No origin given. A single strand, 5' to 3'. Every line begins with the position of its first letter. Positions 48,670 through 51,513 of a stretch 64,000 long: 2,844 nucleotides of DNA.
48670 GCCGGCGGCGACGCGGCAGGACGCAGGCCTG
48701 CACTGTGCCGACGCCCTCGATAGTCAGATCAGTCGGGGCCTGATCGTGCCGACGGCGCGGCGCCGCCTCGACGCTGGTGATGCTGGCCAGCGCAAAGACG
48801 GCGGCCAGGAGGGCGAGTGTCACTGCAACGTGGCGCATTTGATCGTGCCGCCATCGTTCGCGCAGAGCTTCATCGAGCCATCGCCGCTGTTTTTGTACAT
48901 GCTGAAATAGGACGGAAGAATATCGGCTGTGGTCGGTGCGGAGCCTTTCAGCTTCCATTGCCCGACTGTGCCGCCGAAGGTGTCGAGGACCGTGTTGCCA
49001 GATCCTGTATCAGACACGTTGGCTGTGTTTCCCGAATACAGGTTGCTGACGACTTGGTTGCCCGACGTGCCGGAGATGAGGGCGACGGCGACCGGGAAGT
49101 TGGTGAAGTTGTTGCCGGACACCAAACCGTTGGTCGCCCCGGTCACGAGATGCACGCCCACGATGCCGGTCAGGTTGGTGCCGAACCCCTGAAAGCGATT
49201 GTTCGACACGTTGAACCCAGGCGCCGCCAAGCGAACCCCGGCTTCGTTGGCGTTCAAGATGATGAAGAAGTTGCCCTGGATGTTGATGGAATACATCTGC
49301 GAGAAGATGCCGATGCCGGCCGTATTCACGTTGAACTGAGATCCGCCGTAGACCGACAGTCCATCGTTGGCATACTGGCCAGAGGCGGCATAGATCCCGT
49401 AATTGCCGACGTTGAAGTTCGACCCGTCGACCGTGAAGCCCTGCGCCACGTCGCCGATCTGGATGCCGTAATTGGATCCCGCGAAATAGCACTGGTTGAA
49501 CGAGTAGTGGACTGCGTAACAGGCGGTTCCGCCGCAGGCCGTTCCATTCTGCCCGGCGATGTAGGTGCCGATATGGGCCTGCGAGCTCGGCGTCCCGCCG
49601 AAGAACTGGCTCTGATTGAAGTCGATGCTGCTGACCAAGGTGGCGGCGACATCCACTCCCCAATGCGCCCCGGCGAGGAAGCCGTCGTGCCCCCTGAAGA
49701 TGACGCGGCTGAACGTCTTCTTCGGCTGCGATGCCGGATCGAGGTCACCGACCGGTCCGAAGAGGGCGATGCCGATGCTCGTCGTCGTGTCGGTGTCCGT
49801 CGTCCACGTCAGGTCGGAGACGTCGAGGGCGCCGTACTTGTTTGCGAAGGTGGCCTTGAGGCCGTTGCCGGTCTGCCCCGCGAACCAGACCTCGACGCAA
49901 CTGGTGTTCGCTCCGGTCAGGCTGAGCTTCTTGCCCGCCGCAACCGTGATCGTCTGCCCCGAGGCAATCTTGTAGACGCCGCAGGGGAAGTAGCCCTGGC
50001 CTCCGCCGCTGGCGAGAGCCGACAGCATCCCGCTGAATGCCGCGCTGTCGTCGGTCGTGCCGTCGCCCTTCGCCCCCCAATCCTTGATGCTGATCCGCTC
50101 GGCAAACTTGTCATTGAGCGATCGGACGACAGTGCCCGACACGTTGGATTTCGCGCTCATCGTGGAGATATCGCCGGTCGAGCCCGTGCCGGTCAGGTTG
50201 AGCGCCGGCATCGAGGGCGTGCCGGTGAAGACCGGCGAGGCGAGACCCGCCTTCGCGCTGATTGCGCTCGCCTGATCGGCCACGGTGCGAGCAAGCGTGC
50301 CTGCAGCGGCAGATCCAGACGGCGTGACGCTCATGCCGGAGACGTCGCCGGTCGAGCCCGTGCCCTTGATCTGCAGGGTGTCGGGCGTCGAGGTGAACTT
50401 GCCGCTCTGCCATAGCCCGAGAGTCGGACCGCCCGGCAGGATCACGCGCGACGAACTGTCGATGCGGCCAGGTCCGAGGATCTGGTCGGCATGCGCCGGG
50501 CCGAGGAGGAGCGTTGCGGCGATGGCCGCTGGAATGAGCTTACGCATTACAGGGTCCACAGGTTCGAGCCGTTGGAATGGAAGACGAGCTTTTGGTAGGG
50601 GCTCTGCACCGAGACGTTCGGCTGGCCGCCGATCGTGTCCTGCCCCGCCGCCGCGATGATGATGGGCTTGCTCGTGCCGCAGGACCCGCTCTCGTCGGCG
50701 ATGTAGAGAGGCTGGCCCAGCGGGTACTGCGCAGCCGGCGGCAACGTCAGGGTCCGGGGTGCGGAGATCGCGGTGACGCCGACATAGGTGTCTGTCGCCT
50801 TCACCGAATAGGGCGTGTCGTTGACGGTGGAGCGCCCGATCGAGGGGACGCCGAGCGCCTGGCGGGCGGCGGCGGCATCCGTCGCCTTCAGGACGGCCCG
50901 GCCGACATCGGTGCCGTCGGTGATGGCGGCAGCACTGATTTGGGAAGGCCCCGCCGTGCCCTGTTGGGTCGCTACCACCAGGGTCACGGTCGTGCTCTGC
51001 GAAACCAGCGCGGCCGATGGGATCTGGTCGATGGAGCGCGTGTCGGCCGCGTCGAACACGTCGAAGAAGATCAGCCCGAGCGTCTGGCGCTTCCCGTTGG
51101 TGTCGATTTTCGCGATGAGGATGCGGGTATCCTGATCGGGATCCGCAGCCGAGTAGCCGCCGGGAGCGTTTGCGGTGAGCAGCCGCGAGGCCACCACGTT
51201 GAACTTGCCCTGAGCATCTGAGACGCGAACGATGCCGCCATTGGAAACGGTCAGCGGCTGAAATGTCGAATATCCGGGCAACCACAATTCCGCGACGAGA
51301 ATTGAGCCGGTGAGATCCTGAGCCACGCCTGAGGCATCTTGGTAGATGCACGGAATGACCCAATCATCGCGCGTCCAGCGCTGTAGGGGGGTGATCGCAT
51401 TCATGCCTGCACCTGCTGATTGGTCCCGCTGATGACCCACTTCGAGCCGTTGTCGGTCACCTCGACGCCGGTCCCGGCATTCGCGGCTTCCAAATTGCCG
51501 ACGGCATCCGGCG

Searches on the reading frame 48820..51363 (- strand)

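Call 45: search_protein_families(library=pfam, proteins=[window:48820-51363:-], max_evalue=0.001)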
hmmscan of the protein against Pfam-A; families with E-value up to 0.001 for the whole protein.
window:48820-51363:- (847 aa): 2 families
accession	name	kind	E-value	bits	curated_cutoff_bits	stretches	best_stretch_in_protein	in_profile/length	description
PF12708.12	Pect-lyase_RHGA_epim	-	1.3e-07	32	27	1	424-661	2-194/213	Rhamnogalacturonase A/epimerase, pectate lyase-like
PF05048.19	NosD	-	0.00049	20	23.6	1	623-791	30-184/212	Periplasmic copper-binding protein (NosD)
